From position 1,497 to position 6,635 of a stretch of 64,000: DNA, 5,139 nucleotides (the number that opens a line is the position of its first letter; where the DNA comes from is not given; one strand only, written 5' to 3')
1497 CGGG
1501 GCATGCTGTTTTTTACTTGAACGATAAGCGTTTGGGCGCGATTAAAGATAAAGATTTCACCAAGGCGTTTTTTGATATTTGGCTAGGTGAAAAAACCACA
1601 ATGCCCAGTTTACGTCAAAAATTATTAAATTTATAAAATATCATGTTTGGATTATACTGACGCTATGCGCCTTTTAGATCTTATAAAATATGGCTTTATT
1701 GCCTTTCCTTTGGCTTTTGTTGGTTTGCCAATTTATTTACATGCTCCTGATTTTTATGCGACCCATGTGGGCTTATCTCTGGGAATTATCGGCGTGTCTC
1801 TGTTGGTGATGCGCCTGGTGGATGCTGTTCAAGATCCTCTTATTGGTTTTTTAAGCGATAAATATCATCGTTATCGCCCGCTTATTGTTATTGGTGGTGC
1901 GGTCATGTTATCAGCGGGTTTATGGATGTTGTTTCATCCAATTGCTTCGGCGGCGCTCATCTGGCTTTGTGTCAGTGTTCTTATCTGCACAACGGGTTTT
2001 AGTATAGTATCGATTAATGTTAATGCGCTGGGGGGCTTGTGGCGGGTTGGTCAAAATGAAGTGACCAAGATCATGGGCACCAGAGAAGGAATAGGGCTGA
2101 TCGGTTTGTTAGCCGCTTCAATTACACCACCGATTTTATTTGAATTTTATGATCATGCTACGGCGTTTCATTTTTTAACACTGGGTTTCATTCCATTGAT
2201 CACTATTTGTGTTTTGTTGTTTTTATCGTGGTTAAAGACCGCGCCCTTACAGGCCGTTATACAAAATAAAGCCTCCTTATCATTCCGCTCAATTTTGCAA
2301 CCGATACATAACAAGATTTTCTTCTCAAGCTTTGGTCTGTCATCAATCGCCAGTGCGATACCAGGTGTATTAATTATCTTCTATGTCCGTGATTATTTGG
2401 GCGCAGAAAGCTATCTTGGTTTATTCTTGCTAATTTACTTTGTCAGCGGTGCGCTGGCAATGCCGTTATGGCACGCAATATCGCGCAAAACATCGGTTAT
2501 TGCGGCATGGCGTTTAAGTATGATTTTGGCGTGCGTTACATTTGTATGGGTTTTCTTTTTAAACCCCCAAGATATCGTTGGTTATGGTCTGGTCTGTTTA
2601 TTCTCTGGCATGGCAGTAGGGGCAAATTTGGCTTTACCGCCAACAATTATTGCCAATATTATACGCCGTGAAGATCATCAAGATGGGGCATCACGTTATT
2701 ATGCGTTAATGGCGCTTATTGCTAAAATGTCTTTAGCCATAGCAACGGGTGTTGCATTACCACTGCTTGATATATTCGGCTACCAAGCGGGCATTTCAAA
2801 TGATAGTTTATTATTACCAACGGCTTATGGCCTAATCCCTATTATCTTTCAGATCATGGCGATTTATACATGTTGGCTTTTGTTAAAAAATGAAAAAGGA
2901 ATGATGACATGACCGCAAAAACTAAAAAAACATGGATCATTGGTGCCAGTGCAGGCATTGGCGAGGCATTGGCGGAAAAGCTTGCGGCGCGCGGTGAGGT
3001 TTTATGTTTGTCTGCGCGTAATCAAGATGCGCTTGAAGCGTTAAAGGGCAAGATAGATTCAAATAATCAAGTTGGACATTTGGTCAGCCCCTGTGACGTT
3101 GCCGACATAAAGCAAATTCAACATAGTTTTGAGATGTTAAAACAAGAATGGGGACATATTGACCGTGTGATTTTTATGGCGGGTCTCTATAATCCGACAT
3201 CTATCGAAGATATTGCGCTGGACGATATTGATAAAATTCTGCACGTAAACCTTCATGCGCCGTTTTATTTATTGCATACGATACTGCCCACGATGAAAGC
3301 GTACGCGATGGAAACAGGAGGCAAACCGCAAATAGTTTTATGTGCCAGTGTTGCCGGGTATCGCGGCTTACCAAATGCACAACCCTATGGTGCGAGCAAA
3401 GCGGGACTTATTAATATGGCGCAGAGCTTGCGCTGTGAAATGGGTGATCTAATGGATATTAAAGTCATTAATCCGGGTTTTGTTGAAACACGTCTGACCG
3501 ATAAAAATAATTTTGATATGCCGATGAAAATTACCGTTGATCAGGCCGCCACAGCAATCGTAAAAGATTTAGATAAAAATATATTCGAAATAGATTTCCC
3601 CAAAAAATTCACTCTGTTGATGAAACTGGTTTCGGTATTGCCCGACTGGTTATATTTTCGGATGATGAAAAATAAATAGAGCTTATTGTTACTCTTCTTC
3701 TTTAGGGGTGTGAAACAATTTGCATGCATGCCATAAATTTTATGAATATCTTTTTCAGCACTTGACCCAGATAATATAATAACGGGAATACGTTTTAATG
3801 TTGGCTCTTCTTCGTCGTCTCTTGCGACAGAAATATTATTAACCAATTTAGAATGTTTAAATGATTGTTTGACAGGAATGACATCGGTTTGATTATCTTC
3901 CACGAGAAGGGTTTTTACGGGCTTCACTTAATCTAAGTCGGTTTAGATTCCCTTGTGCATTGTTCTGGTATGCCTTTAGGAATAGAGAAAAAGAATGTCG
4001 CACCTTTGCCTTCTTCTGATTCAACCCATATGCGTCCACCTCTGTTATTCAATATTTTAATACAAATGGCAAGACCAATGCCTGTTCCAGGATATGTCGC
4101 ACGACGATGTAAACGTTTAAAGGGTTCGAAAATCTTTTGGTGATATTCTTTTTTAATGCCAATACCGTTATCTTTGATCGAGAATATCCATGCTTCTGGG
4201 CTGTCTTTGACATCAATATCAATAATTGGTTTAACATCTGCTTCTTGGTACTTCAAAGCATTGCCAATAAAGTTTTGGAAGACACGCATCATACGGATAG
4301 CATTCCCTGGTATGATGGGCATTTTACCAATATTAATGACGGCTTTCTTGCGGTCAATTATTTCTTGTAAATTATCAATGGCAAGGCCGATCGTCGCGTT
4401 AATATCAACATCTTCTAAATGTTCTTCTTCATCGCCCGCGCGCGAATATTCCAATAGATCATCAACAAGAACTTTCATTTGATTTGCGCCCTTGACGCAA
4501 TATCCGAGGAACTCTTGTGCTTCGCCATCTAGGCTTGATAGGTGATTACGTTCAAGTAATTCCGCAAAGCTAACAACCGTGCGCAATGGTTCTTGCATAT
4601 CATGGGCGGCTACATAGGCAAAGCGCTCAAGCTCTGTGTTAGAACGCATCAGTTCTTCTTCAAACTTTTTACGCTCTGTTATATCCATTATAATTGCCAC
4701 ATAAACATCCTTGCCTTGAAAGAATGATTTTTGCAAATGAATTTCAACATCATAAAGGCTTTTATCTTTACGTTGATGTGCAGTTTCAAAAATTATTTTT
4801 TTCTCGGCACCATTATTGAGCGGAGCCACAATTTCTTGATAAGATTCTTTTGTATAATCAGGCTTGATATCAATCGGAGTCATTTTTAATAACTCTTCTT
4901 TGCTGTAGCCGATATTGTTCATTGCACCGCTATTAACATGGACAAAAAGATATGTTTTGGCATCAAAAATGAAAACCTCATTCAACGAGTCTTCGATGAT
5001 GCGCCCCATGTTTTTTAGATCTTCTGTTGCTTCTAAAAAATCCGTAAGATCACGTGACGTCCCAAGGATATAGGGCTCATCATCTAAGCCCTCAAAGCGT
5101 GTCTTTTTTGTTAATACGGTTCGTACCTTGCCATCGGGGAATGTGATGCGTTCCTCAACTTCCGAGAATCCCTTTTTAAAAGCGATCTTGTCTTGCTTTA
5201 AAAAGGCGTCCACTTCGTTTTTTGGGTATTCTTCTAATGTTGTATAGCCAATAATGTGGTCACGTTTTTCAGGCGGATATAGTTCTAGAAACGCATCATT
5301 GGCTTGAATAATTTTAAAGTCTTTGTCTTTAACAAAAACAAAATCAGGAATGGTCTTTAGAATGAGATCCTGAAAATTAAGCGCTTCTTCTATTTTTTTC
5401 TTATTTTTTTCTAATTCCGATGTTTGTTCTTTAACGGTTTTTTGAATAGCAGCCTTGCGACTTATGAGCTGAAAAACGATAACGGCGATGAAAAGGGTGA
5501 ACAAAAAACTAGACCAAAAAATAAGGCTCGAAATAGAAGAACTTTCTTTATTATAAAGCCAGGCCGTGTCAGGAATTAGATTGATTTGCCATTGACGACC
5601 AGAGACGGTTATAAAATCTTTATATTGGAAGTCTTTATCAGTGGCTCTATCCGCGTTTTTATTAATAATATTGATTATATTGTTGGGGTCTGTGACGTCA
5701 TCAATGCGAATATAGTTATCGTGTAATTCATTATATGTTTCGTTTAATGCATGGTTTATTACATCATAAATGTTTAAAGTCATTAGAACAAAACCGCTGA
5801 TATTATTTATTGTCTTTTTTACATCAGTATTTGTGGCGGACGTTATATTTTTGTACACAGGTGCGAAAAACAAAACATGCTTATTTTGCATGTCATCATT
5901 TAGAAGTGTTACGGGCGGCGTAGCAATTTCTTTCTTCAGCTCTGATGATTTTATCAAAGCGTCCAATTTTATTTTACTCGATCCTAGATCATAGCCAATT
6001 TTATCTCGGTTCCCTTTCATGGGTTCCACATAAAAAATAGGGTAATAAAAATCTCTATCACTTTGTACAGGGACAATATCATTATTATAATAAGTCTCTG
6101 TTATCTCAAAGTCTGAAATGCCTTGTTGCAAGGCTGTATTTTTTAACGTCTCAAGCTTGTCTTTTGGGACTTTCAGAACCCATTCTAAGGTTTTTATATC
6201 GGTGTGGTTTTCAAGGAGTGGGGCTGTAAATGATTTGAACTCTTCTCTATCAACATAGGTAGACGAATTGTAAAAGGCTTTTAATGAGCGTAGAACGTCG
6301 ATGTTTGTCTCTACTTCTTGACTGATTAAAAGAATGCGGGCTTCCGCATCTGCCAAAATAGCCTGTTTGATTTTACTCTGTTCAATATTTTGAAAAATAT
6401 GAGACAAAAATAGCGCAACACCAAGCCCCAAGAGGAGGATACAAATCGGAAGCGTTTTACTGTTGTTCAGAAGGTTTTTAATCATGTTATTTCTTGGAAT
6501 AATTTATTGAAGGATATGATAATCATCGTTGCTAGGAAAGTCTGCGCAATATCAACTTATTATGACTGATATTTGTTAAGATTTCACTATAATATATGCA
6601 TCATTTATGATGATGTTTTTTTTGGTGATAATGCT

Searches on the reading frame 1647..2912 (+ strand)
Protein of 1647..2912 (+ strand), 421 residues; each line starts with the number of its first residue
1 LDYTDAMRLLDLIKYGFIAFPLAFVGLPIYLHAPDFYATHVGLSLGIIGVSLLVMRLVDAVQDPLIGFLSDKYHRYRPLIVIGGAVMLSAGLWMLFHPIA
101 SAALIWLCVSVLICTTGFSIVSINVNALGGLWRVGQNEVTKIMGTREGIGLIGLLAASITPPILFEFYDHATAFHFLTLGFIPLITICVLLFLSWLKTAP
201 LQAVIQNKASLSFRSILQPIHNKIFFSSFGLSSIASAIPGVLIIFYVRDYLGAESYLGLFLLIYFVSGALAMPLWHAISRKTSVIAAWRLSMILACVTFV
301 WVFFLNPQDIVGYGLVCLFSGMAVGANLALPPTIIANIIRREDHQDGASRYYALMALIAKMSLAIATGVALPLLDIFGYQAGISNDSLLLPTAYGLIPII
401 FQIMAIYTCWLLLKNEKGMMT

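Call 76: search_protein_families(library=ncbifam, proteins=[window:1647-2912:+], max_evalue=1e-10)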
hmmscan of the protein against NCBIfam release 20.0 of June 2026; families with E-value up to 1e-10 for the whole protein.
window:1647-2912:+ (421 aa): 2 families
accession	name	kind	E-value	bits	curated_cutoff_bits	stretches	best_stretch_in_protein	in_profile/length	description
TIGR00792.1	gph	subfamily_domain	5.2e-21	74.8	231.35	1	24-410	15-417/437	glycoside-pentoside-hexuronide (GPH):cation symporter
NF007237.0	PRK09669.1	subfamily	8e-13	47.8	610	1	7-404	6-413/461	putative symporter YagG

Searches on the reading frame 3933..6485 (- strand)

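Call 76: search_protein_families(library=ncbifam, proteins=[window:3933-6485:-], max_evalue=1e-10)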
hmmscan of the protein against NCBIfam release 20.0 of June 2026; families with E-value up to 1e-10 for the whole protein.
window:3933-6485:- (850 aa): 57 families (the best 25 are shown)
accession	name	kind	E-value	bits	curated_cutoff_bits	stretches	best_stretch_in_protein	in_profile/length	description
NF047465.1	hybrid_HK_LvrA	exception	8.9e-44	149.7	1200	1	600-837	581-818/819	hybrid histidine kinase/response regulator LvrA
NF046044.1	PnpS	equivalog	9.9e-41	140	400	1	446-836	11-390/390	two-component system histidine kinase PnpS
NF047874.1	MASE3_PAS_HK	subfamily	1.4e-37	129.8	560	1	734-841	522-629/655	MASE3 domain-containing sensor histidine kinase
NF033092.0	HK_WalK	equivalog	4.4e-35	121.3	725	1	517-836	283-593/594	cell wall metabolism sensor histidine kinase WalK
NF008468.0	PRK11360.1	equivalog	9.8e-35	120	646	1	489-837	265-608/616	two-component system sensor histidine kinase AtoS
TIGR02966.1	phoR_proteo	equivalog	6.9e-34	117.3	334.2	1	551-834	59-332/333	phosphate regulon sensor histidine kinase PhoR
NF008302.0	PRK11091.1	equivalog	4.2e-33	114.5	838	1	508-840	171-508/779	aerobic respiration two-component sensor histidine kinase ArcB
NF045595.1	HK_scytonemin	equivalog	2.1e-32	112.3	865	1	589-836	378-634/637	scytonemin biosynthesis sensor histidine kinase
NF006800.0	PRK09303.1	equivalog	2e-30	106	342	1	604-836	136-376/383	histidine kinase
NF052573.1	HisKinEspAMyxo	equivalog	4.4e-30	104.4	1400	1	439-834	201-608/755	serine histidine kinase EspA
NF041880.1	EPS_EpsF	equivalog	7.4e-30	103.9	900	1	595-835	250-491/492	response regulator EpsF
NF052574.1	HisKinEspCMyxo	equivalog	5.5e-29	100.9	1200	1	513-845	309-645/785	serine histidine kinase EspC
TIGR02956.1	TMAO_torS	equivalog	6e-29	100.8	676.5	1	627-836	472-681/967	TMAO reductase system sensor histidine kinase/response regulator TorS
NF007793.0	PRK10490.1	equivalog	1.9e-26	92.4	1123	1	604-840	647-885/895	two-component system sensor histidine kinase KdpD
NF045911.1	TCSHisKinNblS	equivalog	3.3e-26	91.8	1000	1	523-835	297-618/621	two-component system sensor histidine kinase NblS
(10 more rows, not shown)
